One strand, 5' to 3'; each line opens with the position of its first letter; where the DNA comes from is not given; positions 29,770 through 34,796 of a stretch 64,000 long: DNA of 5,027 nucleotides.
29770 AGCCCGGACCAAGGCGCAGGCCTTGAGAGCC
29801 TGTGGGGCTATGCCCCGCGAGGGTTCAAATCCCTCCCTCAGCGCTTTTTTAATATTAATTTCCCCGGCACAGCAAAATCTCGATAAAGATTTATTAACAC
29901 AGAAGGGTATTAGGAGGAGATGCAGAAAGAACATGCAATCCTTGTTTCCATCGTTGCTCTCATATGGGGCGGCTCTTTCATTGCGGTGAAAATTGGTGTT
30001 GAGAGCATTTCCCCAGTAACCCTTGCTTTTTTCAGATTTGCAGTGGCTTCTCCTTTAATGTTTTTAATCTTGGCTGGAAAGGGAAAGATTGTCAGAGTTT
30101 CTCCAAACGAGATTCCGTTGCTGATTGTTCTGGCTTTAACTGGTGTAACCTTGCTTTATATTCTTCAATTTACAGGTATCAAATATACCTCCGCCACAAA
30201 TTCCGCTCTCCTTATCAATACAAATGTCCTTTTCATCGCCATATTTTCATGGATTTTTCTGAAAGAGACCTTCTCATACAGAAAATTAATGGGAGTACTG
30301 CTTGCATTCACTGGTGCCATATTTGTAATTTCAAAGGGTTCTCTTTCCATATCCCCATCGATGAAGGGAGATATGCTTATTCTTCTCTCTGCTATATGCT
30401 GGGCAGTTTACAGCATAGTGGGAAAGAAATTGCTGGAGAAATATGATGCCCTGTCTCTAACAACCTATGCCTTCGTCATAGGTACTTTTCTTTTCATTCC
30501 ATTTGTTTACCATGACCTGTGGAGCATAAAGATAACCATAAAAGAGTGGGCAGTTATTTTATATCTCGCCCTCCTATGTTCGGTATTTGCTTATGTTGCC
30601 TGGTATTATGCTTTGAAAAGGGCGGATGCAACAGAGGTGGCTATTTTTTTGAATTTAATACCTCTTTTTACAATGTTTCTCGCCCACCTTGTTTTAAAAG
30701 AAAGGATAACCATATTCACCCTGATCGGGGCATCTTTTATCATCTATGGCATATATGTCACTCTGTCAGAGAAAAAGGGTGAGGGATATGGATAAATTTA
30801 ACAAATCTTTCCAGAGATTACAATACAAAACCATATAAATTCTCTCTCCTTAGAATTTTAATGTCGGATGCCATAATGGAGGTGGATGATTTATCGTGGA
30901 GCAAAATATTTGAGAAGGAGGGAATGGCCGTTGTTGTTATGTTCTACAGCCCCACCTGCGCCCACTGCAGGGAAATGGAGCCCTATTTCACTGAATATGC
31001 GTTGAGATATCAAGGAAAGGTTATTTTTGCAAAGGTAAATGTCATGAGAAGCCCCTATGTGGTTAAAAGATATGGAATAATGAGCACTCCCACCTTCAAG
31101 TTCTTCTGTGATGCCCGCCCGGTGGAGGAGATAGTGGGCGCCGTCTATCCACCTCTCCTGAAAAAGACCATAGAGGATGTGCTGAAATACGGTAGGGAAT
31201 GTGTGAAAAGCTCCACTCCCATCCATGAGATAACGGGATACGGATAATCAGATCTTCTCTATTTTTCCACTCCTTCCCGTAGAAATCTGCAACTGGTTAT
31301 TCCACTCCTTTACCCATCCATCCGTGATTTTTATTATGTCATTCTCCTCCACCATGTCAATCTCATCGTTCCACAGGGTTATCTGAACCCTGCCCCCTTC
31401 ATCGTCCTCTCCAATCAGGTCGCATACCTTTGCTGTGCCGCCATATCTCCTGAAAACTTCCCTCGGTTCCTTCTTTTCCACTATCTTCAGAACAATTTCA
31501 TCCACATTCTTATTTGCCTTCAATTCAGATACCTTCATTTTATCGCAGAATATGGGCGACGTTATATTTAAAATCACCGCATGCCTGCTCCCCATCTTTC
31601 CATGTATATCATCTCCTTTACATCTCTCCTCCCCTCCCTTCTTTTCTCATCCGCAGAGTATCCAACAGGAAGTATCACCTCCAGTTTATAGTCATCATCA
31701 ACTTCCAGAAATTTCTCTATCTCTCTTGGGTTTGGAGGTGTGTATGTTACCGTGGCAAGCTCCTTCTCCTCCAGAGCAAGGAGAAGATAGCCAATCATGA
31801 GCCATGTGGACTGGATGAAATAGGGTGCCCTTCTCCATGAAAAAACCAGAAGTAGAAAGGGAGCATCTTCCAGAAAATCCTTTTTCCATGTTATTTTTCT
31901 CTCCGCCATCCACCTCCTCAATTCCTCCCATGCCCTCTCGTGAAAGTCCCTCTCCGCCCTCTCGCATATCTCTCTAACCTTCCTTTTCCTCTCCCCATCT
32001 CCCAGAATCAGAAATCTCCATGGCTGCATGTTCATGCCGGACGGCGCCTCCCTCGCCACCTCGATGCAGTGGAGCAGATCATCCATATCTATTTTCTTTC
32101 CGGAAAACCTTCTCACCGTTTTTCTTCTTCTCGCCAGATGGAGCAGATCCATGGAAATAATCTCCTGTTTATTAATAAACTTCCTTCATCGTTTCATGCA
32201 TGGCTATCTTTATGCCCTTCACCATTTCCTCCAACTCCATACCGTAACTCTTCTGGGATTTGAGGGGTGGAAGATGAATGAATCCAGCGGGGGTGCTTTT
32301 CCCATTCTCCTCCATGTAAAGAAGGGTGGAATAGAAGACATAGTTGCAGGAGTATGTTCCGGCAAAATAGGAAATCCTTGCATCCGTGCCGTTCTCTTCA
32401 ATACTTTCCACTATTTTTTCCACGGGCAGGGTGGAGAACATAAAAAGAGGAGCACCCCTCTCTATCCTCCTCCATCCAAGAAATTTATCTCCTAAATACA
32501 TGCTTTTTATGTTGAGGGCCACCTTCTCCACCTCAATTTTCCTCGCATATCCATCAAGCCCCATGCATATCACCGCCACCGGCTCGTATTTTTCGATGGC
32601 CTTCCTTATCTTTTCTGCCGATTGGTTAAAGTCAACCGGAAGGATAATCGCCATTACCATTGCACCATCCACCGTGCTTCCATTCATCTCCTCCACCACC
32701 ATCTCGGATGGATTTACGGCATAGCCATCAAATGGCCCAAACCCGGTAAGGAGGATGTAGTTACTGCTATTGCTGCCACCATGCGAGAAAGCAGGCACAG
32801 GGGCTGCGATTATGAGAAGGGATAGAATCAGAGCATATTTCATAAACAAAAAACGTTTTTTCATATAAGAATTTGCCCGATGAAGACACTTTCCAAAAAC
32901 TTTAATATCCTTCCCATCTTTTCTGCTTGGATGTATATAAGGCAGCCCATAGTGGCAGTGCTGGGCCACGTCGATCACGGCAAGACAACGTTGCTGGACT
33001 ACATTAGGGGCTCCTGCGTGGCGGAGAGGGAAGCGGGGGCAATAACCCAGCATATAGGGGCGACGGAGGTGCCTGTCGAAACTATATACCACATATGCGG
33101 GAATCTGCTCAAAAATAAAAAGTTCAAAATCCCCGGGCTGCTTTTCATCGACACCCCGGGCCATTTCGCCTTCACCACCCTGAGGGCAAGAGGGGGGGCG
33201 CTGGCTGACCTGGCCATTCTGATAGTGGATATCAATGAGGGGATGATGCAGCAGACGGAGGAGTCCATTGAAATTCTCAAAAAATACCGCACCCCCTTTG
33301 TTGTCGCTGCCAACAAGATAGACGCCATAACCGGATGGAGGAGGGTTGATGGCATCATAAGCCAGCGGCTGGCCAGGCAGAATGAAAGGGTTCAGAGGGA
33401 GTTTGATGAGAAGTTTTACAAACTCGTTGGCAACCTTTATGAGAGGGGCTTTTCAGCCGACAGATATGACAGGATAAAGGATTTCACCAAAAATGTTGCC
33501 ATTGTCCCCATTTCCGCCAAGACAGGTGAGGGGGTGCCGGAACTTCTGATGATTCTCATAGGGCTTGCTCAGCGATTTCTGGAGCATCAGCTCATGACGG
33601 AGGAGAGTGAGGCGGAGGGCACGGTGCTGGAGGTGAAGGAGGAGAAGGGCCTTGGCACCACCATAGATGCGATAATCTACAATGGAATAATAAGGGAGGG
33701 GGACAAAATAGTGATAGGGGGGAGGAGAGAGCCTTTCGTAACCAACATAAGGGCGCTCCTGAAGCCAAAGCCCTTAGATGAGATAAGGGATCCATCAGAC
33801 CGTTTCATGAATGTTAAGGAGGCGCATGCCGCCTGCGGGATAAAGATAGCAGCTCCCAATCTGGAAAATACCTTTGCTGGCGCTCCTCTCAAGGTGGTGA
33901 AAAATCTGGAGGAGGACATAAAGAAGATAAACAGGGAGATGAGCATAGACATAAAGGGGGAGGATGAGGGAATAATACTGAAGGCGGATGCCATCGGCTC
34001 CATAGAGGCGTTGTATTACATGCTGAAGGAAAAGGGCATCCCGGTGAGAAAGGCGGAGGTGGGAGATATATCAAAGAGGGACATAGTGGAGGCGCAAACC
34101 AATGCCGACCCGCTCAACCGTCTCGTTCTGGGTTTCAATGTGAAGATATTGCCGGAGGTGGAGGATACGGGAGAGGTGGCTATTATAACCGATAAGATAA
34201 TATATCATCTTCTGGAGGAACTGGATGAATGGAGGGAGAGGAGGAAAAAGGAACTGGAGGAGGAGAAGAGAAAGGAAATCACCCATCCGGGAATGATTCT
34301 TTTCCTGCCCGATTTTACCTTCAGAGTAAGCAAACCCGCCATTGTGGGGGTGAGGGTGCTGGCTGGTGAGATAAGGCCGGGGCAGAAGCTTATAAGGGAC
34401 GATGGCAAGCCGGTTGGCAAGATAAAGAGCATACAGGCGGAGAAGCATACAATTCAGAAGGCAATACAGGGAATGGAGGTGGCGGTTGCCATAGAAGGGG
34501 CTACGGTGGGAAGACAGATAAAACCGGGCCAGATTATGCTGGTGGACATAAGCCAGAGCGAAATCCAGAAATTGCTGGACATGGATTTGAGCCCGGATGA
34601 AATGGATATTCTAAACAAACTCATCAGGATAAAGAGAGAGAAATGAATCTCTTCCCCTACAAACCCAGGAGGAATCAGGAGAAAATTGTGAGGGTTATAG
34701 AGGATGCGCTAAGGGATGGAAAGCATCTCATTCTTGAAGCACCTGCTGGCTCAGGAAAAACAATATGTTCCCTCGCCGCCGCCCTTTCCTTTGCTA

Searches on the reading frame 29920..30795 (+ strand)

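Call 14: search_protein_families(library=pfam, proteins=[window:29920-30795:+], max_evalue=0.001)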
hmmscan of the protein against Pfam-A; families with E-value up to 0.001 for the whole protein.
window:29920-30795:+ (291 aa): 3 families
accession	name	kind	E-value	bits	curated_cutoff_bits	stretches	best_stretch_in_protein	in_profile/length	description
PF00892.27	EamA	-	3.1e-62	209.2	28.2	2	148-282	1-134/135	EamA-like transporter family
PF06027.18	SLC35F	-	8.2e-05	22.7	21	1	68-280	76-296/299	Solute carrier family 35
PF08627.16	CRT-like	-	0.0007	19.1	26.9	0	156-284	3-141/335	CRT-like, chloroquine-resistance transporter-like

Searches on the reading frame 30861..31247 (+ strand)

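Call 14: search_protein_families(library=pfam, proteins=[window:30861-31247:+], max_evalue=0.001)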
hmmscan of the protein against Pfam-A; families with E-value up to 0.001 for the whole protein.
window:30861-31247:+ (128 aa): 4 families
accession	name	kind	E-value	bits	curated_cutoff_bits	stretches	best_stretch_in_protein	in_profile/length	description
PF00085.26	Thioredoxin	-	1.1e-19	70.7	23.5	1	6-104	3-101/103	Thioredoxin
PF13098.12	Thioredoxin_2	-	2.9e-08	34.4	27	1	18-98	2-98/104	Thioredoxin-like domain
PF04756.19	OST3_OST6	-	1.4e-05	25.1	27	1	3-82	11-102/294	OST3 / OST6 family, transporter family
PF13192.12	Thioredoxin_3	-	7.7e-05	23.1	24.8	1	24-78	3-52/76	Thioredoxin domain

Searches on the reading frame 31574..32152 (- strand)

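Call 14: search_protein_families(library=pfam, proteins=[window:31574-32152:-], max_evalue=0.001)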
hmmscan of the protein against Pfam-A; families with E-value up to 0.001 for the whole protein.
window:31574-32152:- (192 aa): 2 families
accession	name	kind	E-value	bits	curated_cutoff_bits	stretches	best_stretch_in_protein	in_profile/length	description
PF00881.29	Nitroreductase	-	1.8e-26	93.8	23.5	1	8-165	2-167/167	Nitroreductase family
PF14512.11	TM1586_NiRdase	-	2.2e-07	31.1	27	1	8-55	140-189/215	Putative TM nitroreductase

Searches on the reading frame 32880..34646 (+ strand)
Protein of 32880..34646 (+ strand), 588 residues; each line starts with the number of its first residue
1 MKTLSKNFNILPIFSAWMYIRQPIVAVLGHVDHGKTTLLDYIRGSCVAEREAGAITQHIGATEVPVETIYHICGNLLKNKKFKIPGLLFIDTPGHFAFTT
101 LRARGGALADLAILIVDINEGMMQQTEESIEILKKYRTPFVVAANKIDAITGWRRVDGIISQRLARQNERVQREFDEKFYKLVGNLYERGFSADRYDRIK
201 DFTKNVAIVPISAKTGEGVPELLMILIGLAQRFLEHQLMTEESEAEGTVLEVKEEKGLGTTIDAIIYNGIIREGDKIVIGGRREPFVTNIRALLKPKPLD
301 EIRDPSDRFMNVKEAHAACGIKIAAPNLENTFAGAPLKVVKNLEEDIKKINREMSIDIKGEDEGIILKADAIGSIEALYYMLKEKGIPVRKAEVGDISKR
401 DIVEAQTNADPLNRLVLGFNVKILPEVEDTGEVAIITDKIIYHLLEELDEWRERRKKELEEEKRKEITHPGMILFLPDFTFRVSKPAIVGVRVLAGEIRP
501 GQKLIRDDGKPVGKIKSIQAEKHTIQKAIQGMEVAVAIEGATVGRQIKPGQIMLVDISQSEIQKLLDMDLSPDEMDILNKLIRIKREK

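Call 14: search_protein_families(library=pfam, proteins=[window:32880-34646:+], max_evalue=0.001)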
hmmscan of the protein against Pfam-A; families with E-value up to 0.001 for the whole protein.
window:32880-34646:+ (588 aa): 6 families
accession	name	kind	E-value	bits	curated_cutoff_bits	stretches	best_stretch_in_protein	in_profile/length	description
PF00009.33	GTP_EFTU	-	1.1e-34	120.1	26.5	1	24-230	5-186/188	Elongation factor Tu GTP binding domain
PF14578.12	GTP_EFTU_D4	-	1.3e-28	99.2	23.8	1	470-553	2-85/86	Elongation factor Tu domain 4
PF11987.13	IF-2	-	8e-16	58.5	27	1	344-448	9-116/117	Translation-initiation factor 2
PF03144.31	GTP_EFTU_D2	-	9.1e-15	55.3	30.3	2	259-335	1-70/73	Elongation factor Tu domain 2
PF01926.29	MMR_HSR1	-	4.6e-07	30.4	21.9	1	25-146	2-113/113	50S ribosome-binding GTPase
PF22042.2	EF-G_D2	-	0.00014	22.4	27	0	244-294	1-50/84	Elongation factor G domain 2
